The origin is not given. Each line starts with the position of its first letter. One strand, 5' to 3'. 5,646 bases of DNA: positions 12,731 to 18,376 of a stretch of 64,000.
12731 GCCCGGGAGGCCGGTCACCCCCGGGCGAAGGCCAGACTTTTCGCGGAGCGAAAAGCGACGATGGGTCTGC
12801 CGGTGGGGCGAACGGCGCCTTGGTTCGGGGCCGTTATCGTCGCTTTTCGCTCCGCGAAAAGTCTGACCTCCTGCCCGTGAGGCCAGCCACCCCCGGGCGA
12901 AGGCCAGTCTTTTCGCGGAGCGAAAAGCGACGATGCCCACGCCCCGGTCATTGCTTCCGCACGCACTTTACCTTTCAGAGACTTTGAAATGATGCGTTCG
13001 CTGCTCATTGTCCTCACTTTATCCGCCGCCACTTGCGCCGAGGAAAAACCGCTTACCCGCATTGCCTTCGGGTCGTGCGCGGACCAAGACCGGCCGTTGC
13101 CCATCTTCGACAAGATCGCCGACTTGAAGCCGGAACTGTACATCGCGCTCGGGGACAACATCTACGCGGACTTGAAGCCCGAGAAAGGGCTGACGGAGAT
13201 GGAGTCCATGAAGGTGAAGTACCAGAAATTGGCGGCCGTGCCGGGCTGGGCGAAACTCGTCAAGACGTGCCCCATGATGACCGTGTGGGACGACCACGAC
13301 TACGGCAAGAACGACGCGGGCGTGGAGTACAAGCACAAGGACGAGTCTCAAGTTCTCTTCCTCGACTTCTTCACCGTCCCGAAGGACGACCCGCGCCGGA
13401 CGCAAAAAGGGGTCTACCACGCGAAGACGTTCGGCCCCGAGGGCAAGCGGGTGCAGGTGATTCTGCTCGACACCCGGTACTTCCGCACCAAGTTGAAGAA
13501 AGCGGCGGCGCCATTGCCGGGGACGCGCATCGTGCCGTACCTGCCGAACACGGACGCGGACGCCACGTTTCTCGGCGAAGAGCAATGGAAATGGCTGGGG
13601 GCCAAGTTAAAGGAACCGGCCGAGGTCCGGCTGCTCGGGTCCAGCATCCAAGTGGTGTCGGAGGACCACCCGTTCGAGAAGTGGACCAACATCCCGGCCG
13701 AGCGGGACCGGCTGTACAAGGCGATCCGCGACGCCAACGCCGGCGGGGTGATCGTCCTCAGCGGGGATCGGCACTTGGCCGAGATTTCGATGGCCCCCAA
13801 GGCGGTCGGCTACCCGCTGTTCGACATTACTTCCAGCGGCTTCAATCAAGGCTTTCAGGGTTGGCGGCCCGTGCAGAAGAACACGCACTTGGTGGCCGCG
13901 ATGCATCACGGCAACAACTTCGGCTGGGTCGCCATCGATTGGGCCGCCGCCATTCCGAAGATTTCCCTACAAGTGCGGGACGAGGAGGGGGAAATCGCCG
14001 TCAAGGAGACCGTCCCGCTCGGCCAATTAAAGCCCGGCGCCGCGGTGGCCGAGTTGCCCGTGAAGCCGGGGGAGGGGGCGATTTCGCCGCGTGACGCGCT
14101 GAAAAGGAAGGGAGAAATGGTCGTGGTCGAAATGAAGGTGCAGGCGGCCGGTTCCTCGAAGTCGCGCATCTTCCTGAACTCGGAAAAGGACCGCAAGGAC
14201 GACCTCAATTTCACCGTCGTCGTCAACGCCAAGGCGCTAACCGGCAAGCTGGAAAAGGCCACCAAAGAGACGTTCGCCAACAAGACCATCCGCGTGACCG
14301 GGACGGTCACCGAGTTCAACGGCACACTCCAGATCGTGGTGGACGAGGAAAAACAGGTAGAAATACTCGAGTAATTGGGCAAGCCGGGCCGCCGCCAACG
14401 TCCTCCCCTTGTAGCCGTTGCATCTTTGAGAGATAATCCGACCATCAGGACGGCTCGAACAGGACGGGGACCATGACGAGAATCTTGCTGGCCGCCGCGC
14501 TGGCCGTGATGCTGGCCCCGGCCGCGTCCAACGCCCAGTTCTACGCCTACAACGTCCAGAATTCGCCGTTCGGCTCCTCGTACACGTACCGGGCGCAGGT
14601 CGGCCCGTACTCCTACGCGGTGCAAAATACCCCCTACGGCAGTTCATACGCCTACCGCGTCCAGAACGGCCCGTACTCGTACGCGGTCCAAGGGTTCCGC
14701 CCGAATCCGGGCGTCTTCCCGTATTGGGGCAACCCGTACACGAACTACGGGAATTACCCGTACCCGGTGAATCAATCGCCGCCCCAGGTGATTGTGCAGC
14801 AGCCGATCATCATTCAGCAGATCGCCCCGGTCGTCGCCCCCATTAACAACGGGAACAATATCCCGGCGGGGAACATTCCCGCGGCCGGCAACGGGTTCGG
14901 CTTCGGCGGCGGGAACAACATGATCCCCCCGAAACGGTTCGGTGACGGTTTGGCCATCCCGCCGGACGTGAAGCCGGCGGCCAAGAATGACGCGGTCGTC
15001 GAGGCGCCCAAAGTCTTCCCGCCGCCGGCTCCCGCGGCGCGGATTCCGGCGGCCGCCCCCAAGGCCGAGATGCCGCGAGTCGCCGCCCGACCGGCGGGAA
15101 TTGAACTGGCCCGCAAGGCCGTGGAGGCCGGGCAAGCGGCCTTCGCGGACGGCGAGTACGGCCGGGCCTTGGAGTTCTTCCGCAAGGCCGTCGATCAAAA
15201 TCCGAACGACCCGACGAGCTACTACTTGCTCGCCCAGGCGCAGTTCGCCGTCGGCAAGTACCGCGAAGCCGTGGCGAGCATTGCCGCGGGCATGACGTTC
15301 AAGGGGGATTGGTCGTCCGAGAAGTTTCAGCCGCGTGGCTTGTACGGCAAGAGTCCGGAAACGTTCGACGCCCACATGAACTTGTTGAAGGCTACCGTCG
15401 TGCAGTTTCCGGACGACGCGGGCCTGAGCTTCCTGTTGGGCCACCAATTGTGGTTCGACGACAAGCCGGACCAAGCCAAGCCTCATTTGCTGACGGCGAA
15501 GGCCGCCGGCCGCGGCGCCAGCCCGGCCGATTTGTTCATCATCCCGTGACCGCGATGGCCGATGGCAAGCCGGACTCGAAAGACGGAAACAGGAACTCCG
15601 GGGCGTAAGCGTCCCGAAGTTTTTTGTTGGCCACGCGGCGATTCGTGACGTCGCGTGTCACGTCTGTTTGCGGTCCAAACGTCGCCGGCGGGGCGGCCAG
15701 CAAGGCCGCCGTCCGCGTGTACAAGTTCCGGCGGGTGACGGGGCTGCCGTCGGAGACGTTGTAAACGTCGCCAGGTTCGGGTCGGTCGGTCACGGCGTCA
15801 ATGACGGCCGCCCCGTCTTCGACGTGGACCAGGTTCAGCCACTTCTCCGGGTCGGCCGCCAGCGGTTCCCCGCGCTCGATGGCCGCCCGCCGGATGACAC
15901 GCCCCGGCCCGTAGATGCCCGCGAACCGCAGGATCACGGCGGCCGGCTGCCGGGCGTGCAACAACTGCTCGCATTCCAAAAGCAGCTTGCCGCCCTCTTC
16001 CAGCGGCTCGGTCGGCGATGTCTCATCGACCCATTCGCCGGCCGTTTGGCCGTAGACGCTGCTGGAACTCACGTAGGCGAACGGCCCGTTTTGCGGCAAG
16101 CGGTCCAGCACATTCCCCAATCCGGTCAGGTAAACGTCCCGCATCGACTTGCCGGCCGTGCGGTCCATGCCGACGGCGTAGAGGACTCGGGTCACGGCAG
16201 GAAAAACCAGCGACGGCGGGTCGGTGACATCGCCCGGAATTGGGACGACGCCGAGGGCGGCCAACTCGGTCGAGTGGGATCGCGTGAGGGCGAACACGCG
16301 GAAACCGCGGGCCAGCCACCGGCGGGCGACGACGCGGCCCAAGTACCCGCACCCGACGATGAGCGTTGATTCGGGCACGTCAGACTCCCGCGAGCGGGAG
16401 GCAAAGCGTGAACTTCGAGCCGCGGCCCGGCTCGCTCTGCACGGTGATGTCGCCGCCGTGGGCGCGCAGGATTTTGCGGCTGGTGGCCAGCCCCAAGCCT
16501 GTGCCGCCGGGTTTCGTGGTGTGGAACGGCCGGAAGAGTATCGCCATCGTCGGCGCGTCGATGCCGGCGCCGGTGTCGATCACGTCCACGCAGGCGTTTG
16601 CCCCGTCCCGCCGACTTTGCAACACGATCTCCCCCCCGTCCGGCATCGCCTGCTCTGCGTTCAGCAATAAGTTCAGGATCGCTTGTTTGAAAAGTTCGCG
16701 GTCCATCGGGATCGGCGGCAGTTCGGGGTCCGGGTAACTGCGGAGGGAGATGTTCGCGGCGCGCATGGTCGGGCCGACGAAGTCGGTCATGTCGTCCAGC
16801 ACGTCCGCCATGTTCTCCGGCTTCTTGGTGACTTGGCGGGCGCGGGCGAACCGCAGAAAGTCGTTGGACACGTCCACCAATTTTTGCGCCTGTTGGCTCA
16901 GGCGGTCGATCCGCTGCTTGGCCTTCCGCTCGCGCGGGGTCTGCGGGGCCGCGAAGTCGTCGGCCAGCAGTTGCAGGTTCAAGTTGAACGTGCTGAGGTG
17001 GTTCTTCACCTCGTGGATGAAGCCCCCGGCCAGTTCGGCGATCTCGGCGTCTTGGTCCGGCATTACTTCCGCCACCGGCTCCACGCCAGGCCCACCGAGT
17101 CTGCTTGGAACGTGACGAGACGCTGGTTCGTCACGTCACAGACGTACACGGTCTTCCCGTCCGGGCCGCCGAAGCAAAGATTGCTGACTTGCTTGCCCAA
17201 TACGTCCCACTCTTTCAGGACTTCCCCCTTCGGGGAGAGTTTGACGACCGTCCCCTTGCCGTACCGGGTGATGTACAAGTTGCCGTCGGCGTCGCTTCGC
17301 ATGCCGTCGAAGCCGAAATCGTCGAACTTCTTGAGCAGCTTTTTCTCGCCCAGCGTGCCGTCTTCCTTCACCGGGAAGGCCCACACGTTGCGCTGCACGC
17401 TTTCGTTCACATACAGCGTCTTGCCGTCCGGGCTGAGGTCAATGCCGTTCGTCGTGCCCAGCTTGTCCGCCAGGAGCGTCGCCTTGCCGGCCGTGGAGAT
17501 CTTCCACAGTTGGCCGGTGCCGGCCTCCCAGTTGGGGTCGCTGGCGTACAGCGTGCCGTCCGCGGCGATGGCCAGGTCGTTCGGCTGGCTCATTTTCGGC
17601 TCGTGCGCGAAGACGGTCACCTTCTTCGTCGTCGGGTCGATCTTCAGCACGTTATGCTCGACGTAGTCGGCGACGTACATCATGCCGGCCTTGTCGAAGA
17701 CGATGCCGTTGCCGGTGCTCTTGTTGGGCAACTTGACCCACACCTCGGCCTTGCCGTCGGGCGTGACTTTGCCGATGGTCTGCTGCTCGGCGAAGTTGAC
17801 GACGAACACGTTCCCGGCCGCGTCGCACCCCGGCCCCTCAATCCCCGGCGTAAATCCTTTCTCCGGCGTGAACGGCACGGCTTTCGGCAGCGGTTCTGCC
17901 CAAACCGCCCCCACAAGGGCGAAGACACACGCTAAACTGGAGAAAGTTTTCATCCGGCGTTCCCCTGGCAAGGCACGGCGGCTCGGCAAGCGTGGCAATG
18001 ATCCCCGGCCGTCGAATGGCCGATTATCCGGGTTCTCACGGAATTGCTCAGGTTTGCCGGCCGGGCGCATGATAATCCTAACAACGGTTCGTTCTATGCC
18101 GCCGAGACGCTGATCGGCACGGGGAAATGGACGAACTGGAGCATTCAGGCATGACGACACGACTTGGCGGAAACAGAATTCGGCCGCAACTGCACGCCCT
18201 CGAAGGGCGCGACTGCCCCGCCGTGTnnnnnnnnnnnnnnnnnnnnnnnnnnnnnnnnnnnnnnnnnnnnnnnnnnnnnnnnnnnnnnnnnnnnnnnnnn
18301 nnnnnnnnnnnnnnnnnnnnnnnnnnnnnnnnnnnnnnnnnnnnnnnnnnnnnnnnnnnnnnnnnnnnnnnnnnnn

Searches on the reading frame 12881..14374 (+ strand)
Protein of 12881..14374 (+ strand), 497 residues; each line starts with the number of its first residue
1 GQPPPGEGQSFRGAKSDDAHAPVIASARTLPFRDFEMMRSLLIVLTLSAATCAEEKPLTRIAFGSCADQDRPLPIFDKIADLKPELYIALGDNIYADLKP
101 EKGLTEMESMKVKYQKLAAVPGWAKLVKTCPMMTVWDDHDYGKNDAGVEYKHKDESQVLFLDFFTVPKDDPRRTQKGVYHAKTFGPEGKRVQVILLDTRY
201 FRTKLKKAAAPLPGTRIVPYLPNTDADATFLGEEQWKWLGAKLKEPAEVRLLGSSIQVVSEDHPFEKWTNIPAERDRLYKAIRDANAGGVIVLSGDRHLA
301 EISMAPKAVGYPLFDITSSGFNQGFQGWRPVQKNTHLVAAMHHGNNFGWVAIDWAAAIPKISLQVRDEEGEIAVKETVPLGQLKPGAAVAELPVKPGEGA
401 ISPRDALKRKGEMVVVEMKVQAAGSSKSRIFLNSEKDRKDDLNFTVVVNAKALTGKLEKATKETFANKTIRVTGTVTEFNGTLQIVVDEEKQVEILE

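Call 77: search_protein_families(library=pfam, proteins=[window:12881-14374:+], max_evalue=0.0001)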
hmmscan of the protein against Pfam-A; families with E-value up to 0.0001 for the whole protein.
window:12881-14374:+ (497 aa): 1 family
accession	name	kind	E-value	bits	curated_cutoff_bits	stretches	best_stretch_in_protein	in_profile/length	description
PF09423.15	PhoD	-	4.9e-20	72.4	27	1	65-302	5-268/343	PhoD-like phosphatase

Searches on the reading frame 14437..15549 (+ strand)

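Call 78: search_protein_families(library=pfam, proteins=[window:14437-15549:+], max_evalue=0.0001)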
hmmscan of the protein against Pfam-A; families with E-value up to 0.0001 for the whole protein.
window:14437-15549:+ (370 aa): 9 families
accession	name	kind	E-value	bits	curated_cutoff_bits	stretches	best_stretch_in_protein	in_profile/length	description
PF14559.12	TPR_19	-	9e-10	39.2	25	1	235-283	1-49/68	Tetratricopeptide repeat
PF12895.13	ANAPC3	-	5.2e-09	36.7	27.2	1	232-281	30-78/82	Anaphase-promoting complex, cyclosome, subunit 3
PF07719.23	TPR_2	-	1.1e-07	31.8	27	0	231-258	7-34/34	Tetratricopeptide repeat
PF13414.12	TPR_11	-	1.6e-07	31.4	26.8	1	232-273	1-42/42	TPR repeat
PF00515.34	TPR_1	-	1.7e-07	31.2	27.8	0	232-258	8-34/34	Tetratricopeptide repeat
PF13428.12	TPR_14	-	4e-07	30.5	23.5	1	231-268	7-44/44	Tetratricopeptide repeat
PF13431.12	TPR_17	-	6.6e-07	29.6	24.4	1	247-279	1-33/34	Tetratricopeptide repeat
PF13432.12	TPR_16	-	1.1e-05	26.2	32.7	0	231-259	37-65/65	Tetratricopeptide repeat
PF13181.12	TPR_8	-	1.2e-05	25.5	25.7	0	231-258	7-34/34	Tetratricopeptide repeat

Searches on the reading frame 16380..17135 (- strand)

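Call 78: search_protein_families(library=pfam, proteins=[window:16380-17135:-], max_evalue=0.0001)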
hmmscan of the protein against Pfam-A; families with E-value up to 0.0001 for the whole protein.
window:16380-17135:- (251 aa): 1 family
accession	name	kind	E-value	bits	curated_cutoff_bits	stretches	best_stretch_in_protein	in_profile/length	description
PF02518.31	HATPase_c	-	1.8e-24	86.7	26.4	1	145-249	2-110/111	Histidine kinase-, DNA gyrase B-, and HSP90-like ATPase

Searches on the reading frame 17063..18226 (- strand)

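Call 78: search_protein_families(library=pfam, proteins=[window:17063-18226:-], max_evalue=0.0001)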
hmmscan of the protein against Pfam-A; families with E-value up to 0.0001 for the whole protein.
window:17063-18226:- (387 aa): 8 families
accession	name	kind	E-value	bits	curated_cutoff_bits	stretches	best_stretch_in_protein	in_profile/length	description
PF08450.18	SGL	-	8e-43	147.2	26.3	1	130-362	3-242/246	SMP-30/Gluconolactonase/LRE-like region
PF22701.2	Mala_s_1-like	-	7.1e-08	32.9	27.5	0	301-343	86-127/195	Mal s 1 allergenic protein-like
PF01731.26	Arylesterase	-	3.9e-07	30.6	21.3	0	251-288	48-85/86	Arylesterase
PF24684.1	Vgb_lyase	-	5.3e-07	29.2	50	0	135-229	189-281/290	Virginiamycin B lyase family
PF03088.22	Str_synth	-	7.7e-07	29.6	25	0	237-282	36-82/89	Strictosidine synthase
PF10282.15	Lactonase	-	6.7e-06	26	21.7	0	193-300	17-129/344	Lactonase, 7-bladed beta-propeller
PF21959.2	DUF6923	-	6.3e-05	23.3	27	0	169-250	87-165/234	Repeat of unknown function (DUF6923)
PF01436.27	NHL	-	7.8e-05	23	20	0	358-373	13-28/28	NHL repeat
